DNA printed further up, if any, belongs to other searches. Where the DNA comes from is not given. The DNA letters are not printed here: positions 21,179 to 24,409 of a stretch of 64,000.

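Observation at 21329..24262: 977-aa single polypeptide combining an archaeo-eukaryotic primase domain, an SF2 DExH helicase and an HKD/PLD nuclease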

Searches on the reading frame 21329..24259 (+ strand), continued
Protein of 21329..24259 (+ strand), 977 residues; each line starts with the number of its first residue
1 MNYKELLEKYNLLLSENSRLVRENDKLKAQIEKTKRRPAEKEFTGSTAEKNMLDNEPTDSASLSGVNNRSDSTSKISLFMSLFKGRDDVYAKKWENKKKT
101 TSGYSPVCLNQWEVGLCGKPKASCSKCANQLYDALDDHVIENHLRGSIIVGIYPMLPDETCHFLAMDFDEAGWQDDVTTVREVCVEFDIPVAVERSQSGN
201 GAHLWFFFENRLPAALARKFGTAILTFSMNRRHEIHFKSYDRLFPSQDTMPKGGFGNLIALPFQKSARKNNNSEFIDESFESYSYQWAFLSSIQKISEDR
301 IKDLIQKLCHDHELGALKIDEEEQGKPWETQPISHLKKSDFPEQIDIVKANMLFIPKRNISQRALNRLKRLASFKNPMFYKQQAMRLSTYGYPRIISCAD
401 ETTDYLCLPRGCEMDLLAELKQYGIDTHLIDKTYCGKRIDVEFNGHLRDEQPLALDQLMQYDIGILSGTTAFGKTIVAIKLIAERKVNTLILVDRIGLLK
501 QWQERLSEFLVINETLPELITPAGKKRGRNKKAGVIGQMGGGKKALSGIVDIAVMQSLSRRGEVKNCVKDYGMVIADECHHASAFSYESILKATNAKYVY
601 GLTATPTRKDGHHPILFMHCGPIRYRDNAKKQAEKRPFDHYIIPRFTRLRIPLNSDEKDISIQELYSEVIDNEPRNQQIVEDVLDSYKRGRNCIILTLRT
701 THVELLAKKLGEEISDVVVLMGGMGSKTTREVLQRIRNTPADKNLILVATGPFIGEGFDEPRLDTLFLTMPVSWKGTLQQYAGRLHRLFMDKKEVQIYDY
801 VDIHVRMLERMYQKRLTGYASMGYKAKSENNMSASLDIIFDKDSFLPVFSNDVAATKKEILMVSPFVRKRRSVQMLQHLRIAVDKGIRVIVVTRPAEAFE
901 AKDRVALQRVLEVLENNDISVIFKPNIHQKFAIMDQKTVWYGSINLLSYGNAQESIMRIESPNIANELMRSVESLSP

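Call 42: predict_structure(alignment_id=A1)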
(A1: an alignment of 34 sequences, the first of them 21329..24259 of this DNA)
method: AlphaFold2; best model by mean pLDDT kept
length: 977 residues; sequences in the alignment: 34
mean_pLDDT: 50.5   pTM: 0.31
mean pLDDT of the five models: 50.5, 50.5, 46.1, 45.9, 41.3
residues with pLDDT >= 90: 5; 70-90: 261; 50-70: 144; < 50: 567
segments of 3 or more residues with pLDDT < 50: 34-158, 232-291, 311-334, 373-402, 434-459, 461-665, 752-787, 801-842, 944-955, 975-977
pLDDT, mean of each block of 10 residues (from residue 1): 79 88 78 39 25 25 39 43 36 31 29 27 33 37 36 38 60 68 83 60 69 66 67 43 34 42 39 35 41 74 78 36 27 60 77 69 70 41 26 27 56 73 80 39 37 45 36 41 38 34 33 28 29 22 24 33 38 35 33 39 26 25 30 34 34 37 50 72 79 71 84 83 68 73 77 36 26 34 48 56 39 32 28 34 62 85 72 75 86 82 78 85 78 82 47 51 73 56
secondary structure, 60 per line:
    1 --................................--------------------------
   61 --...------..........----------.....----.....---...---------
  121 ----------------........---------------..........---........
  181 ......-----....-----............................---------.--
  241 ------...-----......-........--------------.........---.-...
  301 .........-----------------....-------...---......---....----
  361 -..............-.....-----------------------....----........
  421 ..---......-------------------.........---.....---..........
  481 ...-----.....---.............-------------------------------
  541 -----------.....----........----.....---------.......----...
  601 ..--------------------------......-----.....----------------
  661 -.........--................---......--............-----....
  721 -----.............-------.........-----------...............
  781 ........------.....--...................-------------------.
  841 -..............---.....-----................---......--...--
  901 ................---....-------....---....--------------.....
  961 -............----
elements in order (helices of 4 or more, strands of 3 or more residues): H3-34 H72-81 E92-96 E101-105 H137-144 E160-169 H173-186 E192-195 E201-213 H214-228 H255-260 H262-269 H284-292 H298-309 H327-330 E344-349 E353-356 H362-375 H377-381 E405-408 H413-422 E426-431 H451-459 E463-467 H471-483 E489-493 H497-509 E552-556 H561-568 E573-577 H587-593 E598-602 H629-634 E640-644 H662-670 H673-688 E692-697 H700-711 E717-720 H726-738 E746-750 H751-754 H766-788 E795-799 H802-820 H842-855 E859-863 H869-884 E888-893 H901-916 E920-923 E931-934 E938-941 E956-960 H962-973

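Call 43: search_protein_representatives(protein=window:21329-24259:+)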
Query: 977 residues. Proteins with E-value up to 0.001 (for the whole library): 28081; up to 1e-10: 13457; up to 1e-30: 2492. The best 150 are listed.
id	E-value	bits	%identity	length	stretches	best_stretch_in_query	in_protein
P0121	0.0e+00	1519.4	67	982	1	4-971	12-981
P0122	0.0e+00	1150.5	53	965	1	2-971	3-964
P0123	2.6e-292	988.6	51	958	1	57-972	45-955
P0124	4.8e-284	961.2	49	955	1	59-969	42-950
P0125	5.6e-270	914.7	46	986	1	13-969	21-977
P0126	3.2e-263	892.3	47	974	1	66-969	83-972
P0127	2.6e-260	882.7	45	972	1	1-970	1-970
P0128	9.0e-254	861.1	46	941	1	21-971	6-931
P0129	3.8e-253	859.0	47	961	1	66-970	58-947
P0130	2.8e-252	856.1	44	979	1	13-971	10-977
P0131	9.9e-249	844.4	47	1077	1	65-971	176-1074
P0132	5.6e-243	825.3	45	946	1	72-969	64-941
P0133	8.2e-243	824.8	46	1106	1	54-972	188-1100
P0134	1.1e-242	824.3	45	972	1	58-970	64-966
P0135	1.3e-242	824.1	45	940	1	62-970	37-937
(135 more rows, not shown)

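Call 44: get_annotated_region(hit=H60, flank=8000)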
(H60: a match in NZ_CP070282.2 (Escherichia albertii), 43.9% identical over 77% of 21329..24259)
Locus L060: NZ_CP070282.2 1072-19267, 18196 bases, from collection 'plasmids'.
description: Escherichia albertii strain Sample 170 plasmid pESA135_1, complete sequence
organism: Escherichia albertii (NCBI taxid 208962)
taxonomy: Bacteria; Pseudomonadota; Gammaproteobacteria; Enterobacterales; Enterobacteriaceae; Escherichia; Escherichia albertii
host: -; source: Yunnan,Bat; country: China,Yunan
typing (MOB-suite, as given by PLSDB): non-mobilizable; replicon IncFIA,IncFIC; mating-pair formation MPF_F
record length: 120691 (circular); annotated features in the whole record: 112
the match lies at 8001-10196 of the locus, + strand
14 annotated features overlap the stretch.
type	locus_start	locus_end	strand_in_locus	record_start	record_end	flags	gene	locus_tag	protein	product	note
CDS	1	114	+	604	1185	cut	-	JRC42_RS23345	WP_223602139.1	DUF2971 domain-containing protein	-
CDS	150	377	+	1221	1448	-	-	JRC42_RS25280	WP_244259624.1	hypothetical protein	-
CDS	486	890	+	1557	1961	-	-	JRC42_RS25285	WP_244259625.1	abortive infection family protein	-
CDS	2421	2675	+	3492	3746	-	-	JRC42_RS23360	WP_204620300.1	hypothetical protein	-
CDS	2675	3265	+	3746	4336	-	-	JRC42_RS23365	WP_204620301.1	hypothetical protein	-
CDS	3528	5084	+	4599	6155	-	-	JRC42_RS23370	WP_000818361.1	AAA family ATPase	-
CDS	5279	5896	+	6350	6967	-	-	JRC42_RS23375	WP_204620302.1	ProQ/FINO family protein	-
CDS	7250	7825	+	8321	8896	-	-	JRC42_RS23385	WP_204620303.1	recombinase family protein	GO:0006310 - DNA recombination [Evidence IEA]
CDS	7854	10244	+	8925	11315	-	-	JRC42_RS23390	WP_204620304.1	DEAD/DEAH box helicase family protein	-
CDS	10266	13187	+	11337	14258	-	-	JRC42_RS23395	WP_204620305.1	Tn3 family transposase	-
CDS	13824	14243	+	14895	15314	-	-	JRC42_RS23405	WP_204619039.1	transposase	GO:0006313 - DNA transposition [Evidence IEA]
CDS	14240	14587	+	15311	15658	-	tnpB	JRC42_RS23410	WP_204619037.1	IS66 family insertion sequence element accessory protein TnpB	-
CDS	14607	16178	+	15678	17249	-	-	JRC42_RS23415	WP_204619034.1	IS66 family transposase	-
CDS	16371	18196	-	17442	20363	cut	-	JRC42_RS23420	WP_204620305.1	Tn3 family transposase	-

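Call 45: get_annotated_region(hit=H64, flank=8000)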
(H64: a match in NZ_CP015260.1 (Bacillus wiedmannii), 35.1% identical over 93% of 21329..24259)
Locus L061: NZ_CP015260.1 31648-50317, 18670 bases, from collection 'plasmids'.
description: Bacillus wiedmannii strain Bt18679 plasmid p94918, complete sequence
organism: Bacillus wiedmannii (NCBI taxid 1890302)
taxonomy: Bacteria; Bacillota; Bacilli; Bacillales; Bacillaceae; Bacillus; Bacillus wiedmannii
host: -; source: Caenorhabditis elegans,whole organism; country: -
typing (MOB-suite, as given by PLSDB): mobilizable; replicon rep_cluster_1720,rep_cluster_1869; relaxase MOBP
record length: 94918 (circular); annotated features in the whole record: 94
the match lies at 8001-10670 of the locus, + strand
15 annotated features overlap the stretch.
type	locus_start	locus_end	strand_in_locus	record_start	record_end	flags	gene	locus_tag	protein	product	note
CDS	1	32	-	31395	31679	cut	-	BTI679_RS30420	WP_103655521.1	hypothetical protein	-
CDS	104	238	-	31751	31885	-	-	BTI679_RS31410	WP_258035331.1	hypothetical protein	-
CDS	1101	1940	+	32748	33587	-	-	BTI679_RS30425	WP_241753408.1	ADP-ribosyltransferase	-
CDS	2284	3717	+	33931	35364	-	-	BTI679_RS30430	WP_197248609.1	helix-turn-helix domain-containing protein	-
CDS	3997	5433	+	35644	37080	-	-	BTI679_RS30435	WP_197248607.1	DUF2252 family protein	-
CDS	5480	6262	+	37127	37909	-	-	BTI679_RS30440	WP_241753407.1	carbonic anhydrase family protein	-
CDS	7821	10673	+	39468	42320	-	-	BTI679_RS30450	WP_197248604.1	DEAD/DEAH box helicase family protein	-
CDS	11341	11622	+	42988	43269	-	-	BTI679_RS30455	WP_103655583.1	AbrB/MazE/SpoVT family DNA-binding domain-containing protein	-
CDS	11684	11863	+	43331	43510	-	-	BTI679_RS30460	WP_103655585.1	RNA chaperone Hfq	GO:0006355 - regulation of DNA-templated transcription [Evidence IEA]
CDS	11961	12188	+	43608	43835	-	-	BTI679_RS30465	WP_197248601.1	hypothetical protein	-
CDS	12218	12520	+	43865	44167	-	-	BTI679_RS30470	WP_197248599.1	metalloregulator ArsR/SmtB family transcription factor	GO:0006355 - regulation of DNA-templated transcription [Evidence IEA]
CDS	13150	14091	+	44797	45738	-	-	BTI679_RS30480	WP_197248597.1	Rpn family recombination-promoting nuclease/putative transposase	-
CDS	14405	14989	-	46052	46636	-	-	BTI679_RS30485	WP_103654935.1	recombinase family protein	GO:0006310 - DNA recombination [Evidence IEA]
CDS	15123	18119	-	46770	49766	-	-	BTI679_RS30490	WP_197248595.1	Tn3 family transposase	-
CDS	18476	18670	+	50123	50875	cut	istB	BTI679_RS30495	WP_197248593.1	IS21-like element helper ATPase IstB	-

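Call 51: search_protein_families(library=pfam, proteins=[L062:7001-9358:+, L060:7854-10241:+, L061:7821-10670:+], max_evalue=0.001)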
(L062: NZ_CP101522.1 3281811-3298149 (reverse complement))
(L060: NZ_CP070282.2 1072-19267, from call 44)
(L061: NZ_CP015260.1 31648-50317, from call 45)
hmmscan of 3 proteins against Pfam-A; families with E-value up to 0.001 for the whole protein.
L062:7001-9358:+ (786 aa): 6 families
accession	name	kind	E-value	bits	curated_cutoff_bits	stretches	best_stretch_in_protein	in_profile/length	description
PF22548.2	AEP-TOTE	-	1.7e-98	329.2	27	1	49-277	1-228/230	TOTE conflict system, Archaeo-Eukaryotic Primase domain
PF04851.21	ResIII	-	3e-24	86.2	22.5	1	423-565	3-164/164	Type III restriction enzyme, res subunit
PF00270.35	DEAD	-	1.1e-10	41.9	26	1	427-564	3-161/167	DEAD/DEAH box helicase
PF01896.25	DNA_primase_S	-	5.4e-08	33.8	26.8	1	147-245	22-155/163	DNA primase small subunit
PF00271.37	Helicase_C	-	5.4e-08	33.5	23.5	1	639-738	13-108/110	Helicase conserved C-terminal domain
PF00176.29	SNF2-rel_dom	-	0.00082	19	24.9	0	440-567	19-167/290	SNF2-related domain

L060:7854-10241:+ (796 aa): 5 families
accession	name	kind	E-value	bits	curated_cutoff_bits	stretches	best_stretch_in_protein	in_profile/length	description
PF22548.2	AEP-TOTE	-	3.7e-98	328.2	27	1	49-277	1-228/230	TOTE conflict system, Archaeo-Eukaryotic Primase domain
PF04851.21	ResIII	-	6.8e-25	88.3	22.5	1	423-565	3-164/164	Type III restriction enzyme, res subunit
PF00270.35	DEAD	-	2.6e-12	47.2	26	1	425-564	1-161/167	DEAD/DEAH box helicase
PF01896.25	DNA_primase_S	-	7.5e-10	39.8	26.8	1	147-245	22-155/163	DNA primase small subunit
PF00271.37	Helicase_C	-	5.4e-08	33.5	23.5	1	639-738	13-108/110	Helicase conserved C-terminal domain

L061:7821-10670:+ (950 aa): 7 families
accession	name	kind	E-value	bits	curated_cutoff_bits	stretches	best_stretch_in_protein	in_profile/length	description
PF22548.2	AEP-TOTE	-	6.2e-74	248.9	27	1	66-302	1-229/230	TOTE conflict system, Archaeo-Eukaryotic Primase domain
PF04851.21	ResIII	-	2.3e-22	80.1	22.5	1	442-599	4-164/164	Type III restriction enzyme, res subunit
PF00270.35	DEAD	-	3.7e-16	59.8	26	1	444-599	2-162/167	DEAD/DEAH box helicase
PF00271.37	Helicase_C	-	6e-09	36.6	23.5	1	666-774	5-108/110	Helicase conserved C-terminal domain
PF00176.29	SNF2-rel_dom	-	1.1e-06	28.4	24.9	1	455-601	16-167/290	SNF2-related domain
PF13401.12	AAA_22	-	4.5e-06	27.4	27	1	455-583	4-106/130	AAA domain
PF13091.12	PLDc_2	-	0.00022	21.5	27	1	837-950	3-129/132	PLD-like domain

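Call 63: search_solved_structures(query=window:21329-24259:+, max_evalue=0.001)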
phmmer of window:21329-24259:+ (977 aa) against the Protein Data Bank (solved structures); distinct sequences matched with E-value up to 0.001: 9.
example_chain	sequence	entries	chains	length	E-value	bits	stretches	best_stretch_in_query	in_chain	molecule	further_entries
6p4f_A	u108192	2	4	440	7.9e-19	70.3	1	446-653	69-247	DNA-dependent ATPase XPBII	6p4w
5tnu_A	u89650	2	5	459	1e-18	69.9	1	446-654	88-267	DNA-dependent ATPase XPBII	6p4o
6p66_A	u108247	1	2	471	2.6e-10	42.1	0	570-622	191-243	DNA repair protein RAD25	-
2fwr_A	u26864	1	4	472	2.6e-10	42.1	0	570-622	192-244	DNA repair protein RAD25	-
2fz4_A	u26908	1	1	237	5.1e-09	37.8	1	446-615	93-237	DNA repair protein RAD25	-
7nqd_A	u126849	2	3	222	5.1e-08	34.5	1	138-311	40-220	TPR_REGION domain-containing protein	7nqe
7nqf_A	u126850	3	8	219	1.1e-07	33.3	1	138-308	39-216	TPR_REGION domain-containing protein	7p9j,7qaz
7clg_A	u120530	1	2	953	0.0001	23.5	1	537-802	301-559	Putative helicase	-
2oca_A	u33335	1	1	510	0.00016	22.9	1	564-802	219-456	ATP-dependent DNA helicase uvsW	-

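Call 69: fold_search(model_id=the predicted structure, library=pdb)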
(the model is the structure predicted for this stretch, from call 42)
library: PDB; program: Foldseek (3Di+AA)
matches with E <= 10: 1269; with E <= 0.001: 87
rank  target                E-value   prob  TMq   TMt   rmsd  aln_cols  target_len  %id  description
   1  6p4w_A                7.0e-08  1.00  0.15  0.27  19.1       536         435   16  XPB helicase in a complex with truncated Bax1 from Sulfurisphaera tokodaii at 2.96 Angstrom resolution (released 2020-06-03)
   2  6p66_C                2.9e-07  1.00  0.11  0.21  22.5       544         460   16  The crystal structure of the XPB complex with Bax1 from Archaeoglobus fulgidus at 3.0 Angstrom resolution (released 2020-06-17)
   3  6p4o_A                4.7e-07  1.00  0.13  0.24  19.2       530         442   16  Complex of XPB helicase with Bax1 endonuclease from Sulfurisphaera tokodaii at 3.15 Angstroms resolution (released 2020-06-03)
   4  6p4o_E                6.3e-07  1.00  0.13  0.23  19.9       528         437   18  Complex of XPB helicase with Bax1 endonuclease from Sulfurisphaera tokodaii at 3.15 Angstroms resolution (released 2020-06-03)
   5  6ehi_B                2.2e-06  1.00  0.13  0.68   4.1       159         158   14  NucT from Helicobacter pylori (released 2018-01-17)
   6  6p66_A                2.5e-06  1.00  0.11  0.22  23.3       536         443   16  The crystal structure of the XPB complex with Bax1 from Archaeoglobus fulgidus at 3.0 Angstrom resolution (released 2020-06-17)
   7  5qhm                  3.0e-06  1.00  0.11  0.57   4.5       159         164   15  PanDDA analysis group deposition of models with modelled events (e.g. bound ligands) -- Crystal Structure of human FAM83 (released 2018-12-19)
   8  6ehi_A                4.0e-06  1.00  0.13  0.69   3.3       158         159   14  NucT from Helicobacter pylori (released 2018-01-17)
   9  4ggj                  4.7e-06  1.00  0.11  0.53   4.2       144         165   22  Crystal structure of Zucchini from mouse (mZuc / PLD6 / MitoPLD) (released 2012-10-10)
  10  5box_A                6.3e-06  1.00  0.12  0.39  17.6       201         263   12  Structure of TrmBL2, an archaeal chromatin protein, shows a novel mode of DNA binding. (released 2015-09-02)
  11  2fwr_A                6.3e-06  1.00  0.11  0.21  23.4       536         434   16  Structure of Archaeoglobus Fulgidis XPB (released 2006-04-18)
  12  5bqt_A                7.4e-06  1.00  0.12  0.40  17.3       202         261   11  Structure of TrmBL2, an archaeal chromatin protein, shows a novel mode of DNA binding. (released 2015-09-02)
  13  5bpd_D                8.3e-06  1.00  0.11  0.37  14.2       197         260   13  Structure of TrmBL2, an archaeal chromatin protein, shows a novel mode of DNA binding. (released 2015-09-02)
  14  5lzk_A                9.3e-06  1.00  0.11  0.56   5.0       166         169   15  Structure of the domain of unknown function DUF1669 from human FAM83B (released 2016-10-26)
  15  5bpd_B                9.3e-06  1.00  0.12  0.38  17.5       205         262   11  Structure of TrmBL2, an archaeal chromatin protein, shows a novel mode of DNA binding. (released 2015-09-02)
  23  7nqd_B                2.3e-05  1.00  0.14  0.47   8.4       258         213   20  Prim-Pol Domain of CRISPR-associated Prim-Pol (CAPP) from Marinitoga sp. 1137 (released 2022-05-04)
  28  7nqd_A                5.9e-05  1.00  0.14  0.49   8.6       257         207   19  Prim-Pol Domain of CRISPR-associated Prim-Pol (CAPP) from Marinitoga sp. 1137 (released 2022-05-04)
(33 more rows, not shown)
